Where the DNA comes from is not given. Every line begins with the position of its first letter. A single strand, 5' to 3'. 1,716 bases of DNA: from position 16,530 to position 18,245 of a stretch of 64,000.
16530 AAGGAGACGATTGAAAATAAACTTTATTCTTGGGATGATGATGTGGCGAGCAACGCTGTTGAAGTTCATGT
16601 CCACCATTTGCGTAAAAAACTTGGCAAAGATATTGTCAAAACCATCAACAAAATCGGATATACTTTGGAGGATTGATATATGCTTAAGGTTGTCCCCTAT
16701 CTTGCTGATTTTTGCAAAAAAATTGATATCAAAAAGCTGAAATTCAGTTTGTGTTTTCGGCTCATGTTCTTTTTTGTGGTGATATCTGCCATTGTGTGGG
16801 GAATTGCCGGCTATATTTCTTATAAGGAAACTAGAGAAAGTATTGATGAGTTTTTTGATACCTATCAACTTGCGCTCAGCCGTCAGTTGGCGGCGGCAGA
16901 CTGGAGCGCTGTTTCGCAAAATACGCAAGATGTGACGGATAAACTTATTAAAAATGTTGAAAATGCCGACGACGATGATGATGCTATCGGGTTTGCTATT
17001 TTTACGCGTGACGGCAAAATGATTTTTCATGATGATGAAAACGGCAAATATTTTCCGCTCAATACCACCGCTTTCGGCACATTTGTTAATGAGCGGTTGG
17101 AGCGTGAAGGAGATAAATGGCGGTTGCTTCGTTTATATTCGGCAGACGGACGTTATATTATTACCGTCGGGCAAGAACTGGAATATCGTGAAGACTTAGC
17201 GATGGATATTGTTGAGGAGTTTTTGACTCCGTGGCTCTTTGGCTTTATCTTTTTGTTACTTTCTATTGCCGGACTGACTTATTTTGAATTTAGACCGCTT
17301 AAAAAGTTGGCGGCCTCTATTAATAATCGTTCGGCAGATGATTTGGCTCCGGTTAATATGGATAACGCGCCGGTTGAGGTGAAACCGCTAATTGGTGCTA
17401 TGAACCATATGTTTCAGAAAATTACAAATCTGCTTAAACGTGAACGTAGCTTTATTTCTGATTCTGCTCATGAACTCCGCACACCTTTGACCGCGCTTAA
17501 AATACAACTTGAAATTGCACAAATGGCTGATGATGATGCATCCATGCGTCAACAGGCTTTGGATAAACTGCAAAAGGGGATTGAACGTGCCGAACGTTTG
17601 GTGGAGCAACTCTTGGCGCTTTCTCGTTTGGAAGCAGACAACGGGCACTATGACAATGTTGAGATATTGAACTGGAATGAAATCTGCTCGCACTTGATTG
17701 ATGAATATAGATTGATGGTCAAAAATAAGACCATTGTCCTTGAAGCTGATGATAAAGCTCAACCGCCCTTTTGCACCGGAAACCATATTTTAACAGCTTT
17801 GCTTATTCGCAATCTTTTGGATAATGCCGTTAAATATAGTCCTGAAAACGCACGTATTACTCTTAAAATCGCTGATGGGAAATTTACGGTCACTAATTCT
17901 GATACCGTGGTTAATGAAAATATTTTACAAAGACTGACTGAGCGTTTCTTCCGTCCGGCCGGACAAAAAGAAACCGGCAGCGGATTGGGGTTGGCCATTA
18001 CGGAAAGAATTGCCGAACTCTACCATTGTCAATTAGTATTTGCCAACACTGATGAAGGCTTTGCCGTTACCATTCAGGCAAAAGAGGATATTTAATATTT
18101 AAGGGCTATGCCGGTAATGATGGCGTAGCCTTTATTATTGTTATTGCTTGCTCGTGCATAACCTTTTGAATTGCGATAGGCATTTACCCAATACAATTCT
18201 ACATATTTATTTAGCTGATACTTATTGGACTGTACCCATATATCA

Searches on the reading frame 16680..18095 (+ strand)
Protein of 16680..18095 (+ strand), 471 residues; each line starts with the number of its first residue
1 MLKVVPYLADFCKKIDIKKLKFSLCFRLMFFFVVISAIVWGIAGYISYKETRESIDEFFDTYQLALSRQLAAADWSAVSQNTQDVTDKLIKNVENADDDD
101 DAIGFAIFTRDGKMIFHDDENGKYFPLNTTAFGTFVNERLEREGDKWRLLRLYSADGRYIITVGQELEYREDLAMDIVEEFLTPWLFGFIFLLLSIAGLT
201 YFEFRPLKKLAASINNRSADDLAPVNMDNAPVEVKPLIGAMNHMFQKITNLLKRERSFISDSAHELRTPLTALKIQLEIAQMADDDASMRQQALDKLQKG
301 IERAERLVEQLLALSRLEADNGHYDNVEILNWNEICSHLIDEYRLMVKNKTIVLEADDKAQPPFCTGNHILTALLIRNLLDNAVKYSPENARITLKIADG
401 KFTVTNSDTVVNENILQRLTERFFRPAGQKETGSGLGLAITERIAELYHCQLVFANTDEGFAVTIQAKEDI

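Call 97: find_encoding_contigs(protein=window:16680-18095:+, flank=10000, max_places=1)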
Protein window:16680-18095:+ (471 aa): 5 contigs read that carry it; 1 place shown.
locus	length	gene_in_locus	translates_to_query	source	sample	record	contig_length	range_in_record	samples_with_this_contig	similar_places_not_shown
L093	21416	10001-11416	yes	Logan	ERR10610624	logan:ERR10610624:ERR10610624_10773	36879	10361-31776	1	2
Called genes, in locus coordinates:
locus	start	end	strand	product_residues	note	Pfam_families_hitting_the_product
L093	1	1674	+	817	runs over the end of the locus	PF00149:Metallophos, PF04015:DUF362, PF08973:TM1506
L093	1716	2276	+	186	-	PF01161:PBP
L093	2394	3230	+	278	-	PF00013:KH_1 (weak)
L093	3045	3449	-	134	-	-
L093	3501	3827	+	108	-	-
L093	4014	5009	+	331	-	PF01210:NAD_Gly3P_dh_N, PF02558:ApbA, PF03446:NAD_binding_2 (weak), PF03807:F420_oxidored (weak), PF07479:NAD_Gly3P_dh_C, PF20618:GPD_NAD_C_bact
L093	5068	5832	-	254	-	PF23023:Anti-Pycsar_Apyc1, PF00753:Lactamase_B, PF12706:Lactamase_B_2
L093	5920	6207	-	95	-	-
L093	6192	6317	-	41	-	-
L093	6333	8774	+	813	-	PF00924:MS_channel_2nd, PF21082:MS_channel_3rd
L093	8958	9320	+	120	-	PF04076:BOF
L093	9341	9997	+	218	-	PF00072:Response_reg, PF00486:Trans_reg_C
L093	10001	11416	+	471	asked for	PF08521:2CSK_N, PF26769:HAMP_PhoQ (weak), PF00512:HisKA, PF02518:HATPase_c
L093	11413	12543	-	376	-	PF13609:Porin_4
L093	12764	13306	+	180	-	PF01467:CTP_transf_like (weak)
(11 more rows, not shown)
